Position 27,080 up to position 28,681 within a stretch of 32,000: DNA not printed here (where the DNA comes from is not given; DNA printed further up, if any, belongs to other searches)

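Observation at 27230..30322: Two-gene paired-DUF262 cassette: nuclease-less DUF262 protein plus DUF262-DUF1524 protein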

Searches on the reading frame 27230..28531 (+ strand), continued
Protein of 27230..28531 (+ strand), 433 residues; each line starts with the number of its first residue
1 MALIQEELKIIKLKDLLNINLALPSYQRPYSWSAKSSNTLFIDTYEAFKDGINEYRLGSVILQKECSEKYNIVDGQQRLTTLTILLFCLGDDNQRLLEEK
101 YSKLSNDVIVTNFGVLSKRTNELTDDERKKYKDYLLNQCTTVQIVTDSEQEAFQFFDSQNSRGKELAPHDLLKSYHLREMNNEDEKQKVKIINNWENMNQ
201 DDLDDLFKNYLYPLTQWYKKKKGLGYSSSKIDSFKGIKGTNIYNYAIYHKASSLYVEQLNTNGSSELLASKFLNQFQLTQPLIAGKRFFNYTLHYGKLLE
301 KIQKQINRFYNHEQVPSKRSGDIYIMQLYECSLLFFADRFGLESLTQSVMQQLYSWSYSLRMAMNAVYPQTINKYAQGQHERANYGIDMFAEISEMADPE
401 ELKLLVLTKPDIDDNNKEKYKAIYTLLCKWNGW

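Call 60: find_homologous_proteins(query=A3, max_evalue=1e-10)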
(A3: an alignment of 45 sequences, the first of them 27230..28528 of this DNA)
Query A3 (45 sequences) (433 aa, profile of the alignment): 7128 proteins with E <= 1e-10 among 8000 candidates; the best 120 are listed.
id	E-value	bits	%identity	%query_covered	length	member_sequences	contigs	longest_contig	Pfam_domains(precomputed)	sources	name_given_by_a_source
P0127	7.0e-150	518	30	97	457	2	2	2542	PF25202.2,PF03235.20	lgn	-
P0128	7.4e-150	518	33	85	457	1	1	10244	PF25202.2,PF03235.20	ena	-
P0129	8.9e-150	518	32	85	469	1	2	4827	PF25202.2,PF03235.20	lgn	-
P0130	1.3e-149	517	33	88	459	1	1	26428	PF25202.2,PF03235.20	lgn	-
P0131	1.6e-149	517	34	92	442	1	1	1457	PF25202.2,PF03235.20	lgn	-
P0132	2.7e-149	516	35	92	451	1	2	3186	PF25202.2,PF03235.20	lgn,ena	-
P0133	4.1e-149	516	33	83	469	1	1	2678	PF25202.2,PF03235.20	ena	-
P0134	4.5e-149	515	33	83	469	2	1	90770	PF25202.2,PF03235.20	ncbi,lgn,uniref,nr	ncbi:DUF262 domain-containing protein [Pseudomonas sp.]|uniref:DUF262 domain-containing protein n=1 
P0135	4.8e-149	515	34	92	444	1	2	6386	PF25202.2,PF03235.20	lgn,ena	-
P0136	5.4e-149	515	33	91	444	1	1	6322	PF25202.2,PF03235.20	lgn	-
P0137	5.8e-149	515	30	94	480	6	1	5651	PF25202.2,PF03235.20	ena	-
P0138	6.1e-149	515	30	97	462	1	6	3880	PF25202.2,PF03235.20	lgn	-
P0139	6.5e-149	515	31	85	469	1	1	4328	PF25202.2,PF03235.20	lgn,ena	-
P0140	8.2e-149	515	30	97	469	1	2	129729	PF25202.2,PF03235.20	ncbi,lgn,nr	ncbi:TPA: DUF262 domain-containing protein [Pseudomonas aeruginosa]|nr:DUF262 domain-containing prot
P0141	9.1e-149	514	33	98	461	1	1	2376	PF25202.2,PF03235.20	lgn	-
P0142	9.6e-149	514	33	83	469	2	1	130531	PF25202.2,PF03235.20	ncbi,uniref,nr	ncbi:DUF262 domain-containing protein [Pseudomonas sp. Irchel 3H3]|uniref:DUF262 domain-containing p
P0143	1.1e-148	514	30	91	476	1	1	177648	PF25202.2,PF03235.20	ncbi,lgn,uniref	ncbi:DUF262 domain-containing protein [Thalassotalea litorea]|uniref:DUF262 domain-containing protei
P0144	1.3e-148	514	33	92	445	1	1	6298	PF25202.2,PF03235.20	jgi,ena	-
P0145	1.7e-148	514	31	85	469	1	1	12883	PF25202.2,PF03235.20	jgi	jgi:hypothetical protein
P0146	1.7e-148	513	33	83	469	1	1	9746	PF25202.2,PF03235.20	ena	-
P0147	1.7e-148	513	34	92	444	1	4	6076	PF25202.2,PF03235.20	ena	-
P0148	1.8e-148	513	35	91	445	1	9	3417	PF25202.2,PF03235.20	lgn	-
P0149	1.9e-148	513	32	83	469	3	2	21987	PF25202.2,PF03235.20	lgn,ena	-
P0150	1.9e-148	513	33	83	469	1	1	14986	PF25202.2,PF03235.20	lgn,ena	-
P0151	2.1e-148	513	33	83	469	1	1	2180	PF25202.2,PF03235.20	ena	-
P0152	2.1e-148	513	33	83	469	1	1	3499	PF25202.2,PF03235.20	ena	-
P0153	2.2e-148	513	33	83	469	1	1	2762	PF25202.2,PF03235.20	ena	-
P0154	2.2e-148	513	34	91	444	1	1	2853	PF25202.2,PF03235.20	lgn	-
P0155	2.4e-148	513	34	91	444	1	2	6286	PF25202.2,PF03235.20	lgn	-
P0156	2.4e-148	513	31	83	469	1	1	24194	PF25202.2,PF03235.20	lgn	-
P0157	2.6e-148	513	34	92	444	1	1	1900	PF25202.2,PF03235.20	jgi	-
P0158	2.7e-148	513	33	83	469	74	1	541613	PF25202.2,PF03235.20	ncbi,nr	ncbi:hypothetical protein PS874_02215 [Pseudomonas fluorescens]|nr:hypothetical protein PS874_02215 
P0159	2.9e-148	513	33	92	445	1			PF25202.2,PF03235.20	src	-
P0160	2.9e-148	513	33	83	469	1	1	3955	PF25202.2,PF03235.20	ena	-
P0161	3.0e-148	513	33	83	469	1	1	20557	PF25202.2,PF03235.20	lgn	-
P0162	3.2e-148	513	32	85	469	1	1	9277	PF25202.2,PF03235.20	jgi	-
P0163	3.4e-148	513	35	91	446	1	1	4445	PF25202.2,PF03235.20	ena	-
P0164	3.7e-148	512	31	85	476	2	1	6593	PF25202.2,PF03235.20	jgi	jgi:hypothetical protein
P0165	4.4e-148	512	33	83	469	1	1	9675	PF25202.2,PF03235.20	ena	-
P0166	4.6e-148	512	33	83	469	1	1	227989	PF25202.2,PF03235.20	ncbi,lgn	-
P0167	4.8e-148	512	34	91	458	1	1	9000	PF25202.2,PF03235.20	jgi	jgi:hypothetical protein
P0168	4.9e-148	512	32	83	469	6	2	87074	PF25202.2,PF03235.20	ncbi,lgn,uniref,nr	ncbi:DUF262 domain-containing protein [Pseudomonas defluvii]|uniref:DUF262 domain-containing protein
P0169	5.1e-148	512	33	92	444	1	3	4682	PF25202.2,PF03235.20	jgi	jgi:uncharacterized protein with ParB-like and HNH nuclease domain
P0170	5.3e-148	512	30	96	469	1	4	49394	PF25202.2,PF03235.20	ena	-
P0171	5.3e-148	512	33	83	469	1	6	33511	PF25202.2,PF03235.20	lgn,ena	-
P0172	5.4e-148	512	32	83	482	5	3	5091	PF25202.2,PF03235.20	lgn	-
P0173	5.4e-148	512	32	85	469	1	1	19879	PF25202.2,PF03235.20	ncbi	-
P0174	5.4e-148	512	33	83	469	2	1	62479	PF25202.2,PF03235.20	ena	-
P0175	5.5e-148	512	35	91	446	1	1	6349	PF25202.2,PF03235.20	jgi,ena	-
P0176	5.5e-148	512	33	83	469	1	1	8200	PF25202.2,PF03235.20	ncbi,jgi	jgi:hypothetical protein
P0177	5.9e-148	512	33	92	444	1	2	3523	PF25202.2,PF03235.20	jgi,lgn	jgi:hypothetical protein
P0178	6.0e-148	512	32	85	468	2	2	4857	PF25202.2,PF03235.20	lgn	-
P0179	6.2e-148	512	33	83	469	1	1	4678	PF25202.2,PF03235.20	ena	-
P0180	6.3e-148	512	31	82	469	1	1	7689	PF25202.2,PF03235.20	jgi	jgi:hypothetical protein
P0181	6.3e-148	512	29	96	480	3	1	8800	PF25202.2,PF03235.20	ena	-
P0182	6.3e-148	512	34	83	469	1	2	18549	PF25202.2,PF03235.20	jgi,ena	-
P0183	6.3e-148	512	34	92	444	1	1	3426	PF25202.2,PF03235.20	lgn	-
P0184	6.4e-148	512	33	92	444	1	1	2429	PF25202.2,PF03235.20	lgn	-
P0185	6.5e-148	512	33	97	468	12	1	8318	PF25202.2,PF03235.20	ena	-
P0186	6.5e-148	512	32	91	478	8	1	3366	PF25202.2,PF03235.20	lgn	-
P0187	6.8e-148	512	30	91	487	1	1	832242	PF25202.2,PF03235.20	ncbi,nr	ncbi:DUF262 domain-containing protein [Pseudoalteromonas sp. SCSIO 43101]|nr:DUF262 domain-containin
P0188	7.2e-148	511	31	85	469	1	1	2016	PF25202.2,PF03235.20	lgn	-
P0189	7.5e-148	511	32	83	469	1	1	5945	PF25202.2,PF03235.20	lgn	-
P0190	8.0e-148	511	34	83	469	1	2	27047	PF25202.2,PF03235.20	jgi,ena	-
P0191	8.3e-148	511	33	83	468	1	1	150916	PF25202.2,PF03235.20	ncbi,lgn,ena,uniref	ncbi:DUF262 domain-containing protein [Pseudomonas sp. HY2-MNA-CIBAN-0224]|uniref:DUF262 domain-cont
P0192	8.6e-148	511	32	83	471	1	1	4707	PF25202.2,PF03235.20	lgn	-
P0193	8.6e-148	511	30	97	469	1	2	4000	PF25202.2,PF03235.20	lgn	-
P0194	8.8e-148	511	32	83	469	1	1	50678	PF25202.2,PF03235.20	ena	-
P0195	9.0e-148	511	32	83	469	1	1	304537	PF25202.2,PF03235.20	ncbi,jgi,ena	jgi:uncharacterized protein with ParB-like and HNH nuclease domain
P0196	9.1e-148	511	31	85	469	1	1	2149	PF25202.2,PF03235.20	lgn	-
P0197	9.7e-148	511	34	92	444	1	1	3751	PF25202.2,PF03235.20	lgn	-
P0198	1.0e-147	511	32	85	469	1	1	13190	PF25202.2,PF03235.20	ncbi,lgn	-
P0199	1.1e-147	511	35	94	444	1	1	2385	PF25202.2,PF03235.20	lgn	-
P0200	1.1e-147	511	34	91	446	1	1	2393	PF25202.2,PF03235.20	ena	-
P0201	1.1e-147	511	32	83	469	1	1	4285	PF25202.2,PF03235.20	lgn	-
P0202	1.1e-147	511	30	91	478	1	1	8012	PF25202.2,PF03235.20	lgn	-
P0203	1.1e-147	511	32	97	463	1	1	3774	PF25202.2,PF03235.20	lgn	-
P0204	1.1e-147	511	33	83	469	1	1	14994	PF25202.2,PF03235.20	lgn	-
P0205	1.1e-147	511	31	85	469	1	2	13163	PF25202.2,PF03235.20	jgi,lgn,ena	-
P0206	1.1e-147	511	33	83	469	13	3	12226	PF25202.2,PF03235.20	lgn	-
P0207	1.1e-147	511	31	91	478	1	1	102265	PF25202.2,PF03235.20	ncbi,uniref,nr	ncbi:hypothetical protein CWC02_18855 [Pseudoalteromonas sp. S2721]|uniref:DUF262 domain-containing 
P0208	1.2e-147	511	34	92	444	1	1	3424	PF25202.2,PF03235.20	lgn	-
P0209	1.2e-147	511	32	81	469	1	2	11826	PF25202.2,PF03235.20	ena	-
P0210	1.2e-147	511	33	92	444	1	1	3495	PF25202.2,PF03235.20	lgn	-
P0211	1.3e-147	511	32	83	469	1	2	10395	PF25202.2,PF03235.20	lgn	-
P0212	1.3e-147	511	33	83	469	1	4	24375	PF25202.2,PF03235.20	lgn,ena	-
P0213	1.3e-147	511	34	91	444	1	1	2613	PF25202.2,PF03235.20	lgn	-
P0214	1.3e-147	511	32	85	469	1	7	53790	PF25202.2,PF03235.20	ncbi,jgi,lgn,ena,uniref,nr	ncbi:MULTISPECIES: DUF262 domain-containing protein [Pseudomonas]|uniref:Uncharacterized conserved p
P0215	1.3e-147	511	31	97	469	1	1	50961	PF25202.2,PF03235.20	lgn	-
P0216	1.3e-147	511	31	91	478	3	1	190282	PF25202.2,PF03235.20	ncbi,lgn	-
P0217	1.4e-147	511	31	85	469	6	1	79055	PF25202.2,PF03235.20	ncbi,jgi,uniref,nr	ncbi:DUF262 domain-containing protein [Pseudomonas sp. BF-R-01]|jgi:hypothetical protein|uniref:DUF2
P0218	1.4e-147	511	34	91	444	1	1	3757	PF25202.2,PF03235.20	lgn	-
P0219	1.4e-147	510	32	85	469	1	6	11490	PF25202.2,PF03235.20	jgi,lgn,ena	-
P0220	1.4e-147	510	32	83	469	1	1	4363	PF25202.2,PF03235.20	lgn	-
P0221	1.4e-147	510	31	97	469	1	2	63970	PF25202.2,PF03235.20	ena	-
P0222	1.5e-147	510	31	91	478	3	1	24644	PF25202.2,PF03235.20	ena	-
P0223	1.6e-147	510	32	91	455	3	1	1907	PF25202.2,PF03235.20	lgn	-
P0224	1.6e-147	510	31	93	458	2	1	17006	PF25202.2,PF03235.20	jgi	jgi:uncharacterized protein with ParB-like and HNH nuclease domain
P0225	1.7e-147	510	31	85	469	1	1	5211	PF25202.2,PF03235.20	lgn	-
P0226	1.8e-147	510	32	85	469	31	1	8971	PF25202.2,PF03235.20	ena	-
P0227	1.8e-147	510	35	91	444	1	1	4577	PF25202.2,PF03235.20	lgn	-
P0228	1.9e-147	510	33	83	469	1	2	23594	PF25202.2,PF03235.20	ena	-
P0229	1.9e-147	510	-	-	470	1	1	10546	PF25202.2,PF03235.20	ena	-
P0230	2.1e-147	510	33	83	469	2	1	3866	PF25202.2,PF03235.20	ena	-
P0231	2.1e-147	510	32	85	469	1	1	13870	PF25202.2,PF03235.20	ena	-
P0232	2.1e-147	510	31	97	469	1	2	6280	PF25202.2,PF03235.20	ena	-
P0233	2.1e-147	510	32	83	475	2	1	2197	PF25202.2,PF03235.20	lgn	-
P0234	2.2e-147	510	32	85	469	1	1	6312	PF25202.2,PF03235.20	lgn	-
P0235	2.2e-147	510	35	94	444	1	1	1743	PF25202.2,PF03235.20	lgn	-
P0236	2.3e-147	510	35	91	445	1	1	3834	PF25202.2,PF03235.20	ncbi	-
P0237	2.3e-147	510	33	83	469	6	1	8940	PF25202.2,PF03235.20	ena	-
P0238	2.3e-147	510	31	91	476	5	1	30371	PF25202.2,PF03235.20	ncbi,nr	ncbi:DUF262 domain-containing protein [Vibrio vulnificus]|nr:DUF262 domain-containing protein [Vibri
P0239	2.3e-147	510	31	97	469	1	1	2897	PF25202.2,PF03235.20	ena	-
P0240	2.4e-147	510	31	85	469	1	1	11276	PF25202.2,PF03235.20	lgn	-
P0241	2.5e-147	510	29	93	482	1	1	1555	PF25202.2,PF03235.20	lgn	-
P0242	2.5e-147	510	29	97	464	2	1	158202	PF25202.2,PF03235.20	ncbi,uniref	ncbi:DUF262 domain-containing protein [Pseudomonas fluorescens]|uniref:DUF262 domain-containing prot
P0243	2.6e-147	510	30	95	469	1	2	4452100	PF25202.2,PF03235.20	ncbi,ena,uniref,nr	ncbi:DUF262 domain-containing protein [Pseudomonas wenzhouensis]|uniref:DUF262 domain-containing pro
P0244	2.7e-147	510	33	83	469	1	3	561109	PF25202.2,PF03235.20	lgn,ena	-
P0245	2.7e-147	510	32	85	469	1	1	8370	PF25202.2,PF03235.20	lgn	-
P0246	2.9e-147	509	32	85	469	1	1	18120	PF25202.2,PF03235.20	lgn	-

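Call 64: find_related_loci(query=A3, collection=viral_contigs, flank=5000)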
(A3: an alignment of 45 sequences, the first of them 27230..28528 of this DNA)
Query A3 (433 aa) in viral_contigs; peptide patterns used: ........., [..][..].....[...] (x = any residue, [..] = any of these).
600 stretches matched a pattern (row limit reached: there are more); 267 encode a relative of the query (tblastn E <= 1e-3); the best 80 are kept; 79 distinct loci.
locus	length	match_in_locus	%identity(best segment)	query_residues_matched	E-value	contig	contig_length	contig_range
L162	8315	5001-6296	71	1-433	0e+0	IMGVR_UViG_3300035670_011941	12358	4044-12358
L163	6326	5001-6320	59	1-433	3e-173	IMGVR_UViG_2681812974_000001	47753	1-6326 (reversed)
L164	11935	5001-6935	79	1-433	0e+0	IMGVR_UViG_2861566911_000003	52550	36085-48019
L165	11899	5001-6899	32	9-433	2e-65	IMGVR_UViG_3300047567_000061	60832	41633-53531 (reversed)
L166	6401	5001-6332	31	9-415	4e-61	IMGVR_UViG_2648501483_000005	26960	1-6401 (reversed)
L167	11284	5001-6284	31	9-433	4e-56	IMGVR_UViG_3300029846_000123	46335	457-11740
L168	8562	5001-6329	30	7-379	1e-52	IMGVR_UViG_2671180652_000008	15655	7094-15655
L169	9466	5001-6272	29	9-376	2e-52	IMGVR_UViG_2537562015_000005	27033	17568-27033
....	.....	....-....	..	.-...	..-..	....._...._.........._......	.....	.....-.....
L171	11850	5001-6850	33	4-217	1e-25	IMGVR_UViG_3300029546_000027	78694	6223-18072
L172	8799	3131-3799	33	8-221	1e-24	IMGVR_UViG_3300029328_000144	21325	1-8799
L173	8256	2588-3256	33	8-221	1e-24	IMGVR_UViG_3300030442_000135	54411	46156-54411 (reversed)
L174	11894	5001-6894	35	8-221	1e-23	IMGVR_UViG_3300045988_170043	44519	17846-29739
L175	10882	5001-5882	29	20-299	1e-22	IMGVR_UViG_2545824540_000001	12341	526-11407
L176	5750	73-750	27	23-198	5e-19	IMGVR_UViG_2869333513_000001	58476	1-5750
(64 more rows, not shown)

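Call 73: predict_structure(alignment_id=A5)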
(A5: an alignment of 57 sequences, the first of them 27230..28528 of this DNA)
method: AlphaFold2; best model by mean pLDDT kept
length: 433 residues; sequences in the alignment: 57
mean_pLDDT: 71.0   pTM: 0.53
mean pLDDT of the five models: 71.0, 69.9, 68.8, 65.9, 64.4
residues with pLDDT >= 90: 72; 70-90: 197; 50-70: 77; < 50: 87
segments of 3 or more residues with pLDDT < 50: 1-5, 158-183, 228-276, 281-287
pLDDT, mean of each block of 10 residues (from residue 1): 50 91 73 83 89 79 82 85 94 83 79 92 96 94 73 53 39 40 52 57 69 75 61 32 28 32 33 45 48 77 86 67 88 89 89 90 83 87 78 86 83 69 80 60
secondary structure, 60 per line:
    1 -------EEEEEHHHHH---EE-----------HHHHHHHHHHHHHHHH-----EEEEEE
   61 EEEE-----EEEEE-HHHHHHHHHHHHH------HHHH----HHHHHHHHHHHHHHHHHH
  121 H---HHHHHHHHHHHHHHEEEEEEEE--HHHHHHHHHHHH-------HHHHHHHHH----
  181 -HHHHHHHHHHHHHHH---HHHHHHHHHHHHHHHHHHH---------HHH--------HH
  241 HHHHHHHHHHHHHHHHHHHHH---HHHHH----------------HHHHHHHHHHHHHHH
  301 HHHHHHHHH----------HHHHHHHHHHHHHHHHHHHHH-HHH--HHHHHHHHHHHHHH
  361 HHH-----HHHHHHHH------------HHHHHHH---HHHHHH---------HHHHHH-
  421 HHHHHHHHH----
elements in order: E8-12 H13-17 H34-49 E55-64 E70-74 H76-88 H95-98 H103-121 H125-138 E139-146 H149-160 H168-176 H182-196 H200-218 H239-261 H265-269 H286-309 H320-340 H347-363 H369-376 H389-395 H399-404 H414-419 H421-429

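Call 75: fold_search(model_id=the predicted structure, library=pdb)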
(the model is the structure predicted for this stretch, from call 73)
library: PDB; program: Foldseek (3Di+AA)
matches with E <= 10: 51; with E <= 0.001: 5
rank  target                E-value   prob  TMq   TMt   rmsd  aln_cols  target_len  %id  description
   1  6jiv_C                6.0e-06  1.00  0.30  0.24  18.6       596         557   12  SspE crystal structure (released 2020-03-25)
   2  6jiv_A                9.6e-06  1.00  0.29  0.23  18.2       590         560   12  SspE crystal structure (released 2020-03-25)
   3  9jfl_A                1.2e-05  1.00  0.39  0.30  12.3       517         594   14  Molecular basis of the phosphorothioation-sensing antiphage defence system DndBCDE-DndI (released 2024-12-11)
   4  7drs_A                3.7e-04  1.00  0.30  0.18  18.5       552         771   12  Structure of SspE_40224 (released 2022-06-29)
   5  7drr_A                6.1e-04  1.00  0.27  0.16  19.5       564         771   11  Structure of SspE-R100A protein (released 2022-06-29)
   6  5uje                  6.4e-01  0.57  0.13  0.20   4.9        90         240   17  SbnI with C-terminal truncation from Staphylococcus aureus (released 2018-01-24)
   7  6ryk_B                9.8e-01  0.57  0.17  0.46   7.8       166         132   10  Crystal structure of the ParB-like protein PadC (released 2020-01-22)
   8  1hxc                  2.4e+00  0.04  0.14  0.12  25.9       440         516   13  CRYSTAL STRUCTURE OF TEAS C440W (released 2003-06-24)
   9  5lqw_H                2.5e+00  0.02  0.09  0.09  26.6       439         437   13  yeast activated spliceosome (released 2016-10-05)
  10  5lwp                  2.7e+00  0.05  0.10  0.15  17.4       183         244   12  Discovery of phenoxyindazoles and phenylthioindazoles as RORg inverse agonists (released 2016-11-16)
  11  2nwl_C                2.9e+00  0.02  0.11  0.12  26.2       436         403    7  Crystal structure of GltPh in complex with L-Asp (released 2007-02-27)
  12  6a2c_B                3.8e+00  0.03  0.14  0.13  25.9       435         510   11  Crystal structure of a synthase 2 from santalum album in complex with lig2 (released 2019-06-12)
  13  8v37_A                4.0e+00  0.04  0.09  0.09  14.1       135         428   12  Crystal structure of HpsN D352A mutant from Cupriavidus pinatubonensis in complex with NAD+ (released 2024-09-25)
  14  8usn_A                4.0e+00  0.01  0.10  0.11  23.2       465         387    9  Intracellular cryo-tomography structure of EBOV nucleocapsid at 8.9 Angstrom (released 2024-10-02)
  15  3b0w_A                4.2e+00  0.04  0.11  0.19  17.5       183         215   11  Crystal structure of the orphan nuclear receptor ROR(gamma)t ligand-binding domain in complex with digoxin (released 2011-07-06)
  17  7uh6                  4.6e+00  0.02  0.11  0.11  31.3       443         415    9  Asp-bound GltPh RSMR mutant in IFS-B2 state (released 2023-03-29)
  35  7ugd                  7.6e+00  0.01  0.12  0.12  30.2       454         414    9  Asp-bound GltPh RSMR mutant in IFS-A1 state (released 2023-03-29)
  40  8glv_DA               8.4e+00  0.01  0.11  0.02  64.2       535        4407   12  96-nm repeat unit of doublet microtubules from Chlamydomonas reinhardtii flagella (released 2023-05-31)
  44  8qtt_F                9.2e+00  0.03  0.12  0.18  15.5       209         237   12  Crystal structure of a C-terminally truncated version of Arabidopsis thaliana 14-3-3 omega in complex with a phosphope (released 2023-11-15)
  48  8qtt_D                9.6e+00  0.02  0.11  0.17  17.4       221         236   12  Crystal structure of a C-terminally truncated version of Arabidopsis thaliana 14-3-3 omega in complex with a phosphope (released 2023-11-15)
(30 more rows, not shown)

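Call 80: search_solved_structures(query=A3, max_evalue=0.001)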
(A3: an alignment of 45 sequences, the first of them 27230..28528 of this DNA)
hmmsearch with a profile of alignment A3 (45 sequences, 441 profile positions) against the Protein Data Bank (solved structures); distinct sequences matched with E-value up to 0.001: 5.
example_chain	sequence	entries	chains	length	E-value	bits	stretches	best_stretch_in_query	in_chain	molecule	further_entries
9jfl_B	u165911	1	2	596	5.5e-24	88.3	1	6-210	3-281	DUF262 domain-containing protein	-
20yv_A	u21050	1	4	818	4.4e-20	75.4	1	17-113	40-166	DUF262 domain-containing protein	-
6jiv_D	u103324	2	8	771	4.6e-19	72.1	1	7-99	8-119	SspE protein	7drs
20yw_A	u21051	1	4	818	2.6e-18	69.5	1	17-113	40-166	DUF262 domain-containing protein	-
7drr_D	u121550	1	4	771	3.2e-17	66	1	7-99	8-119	SspE protein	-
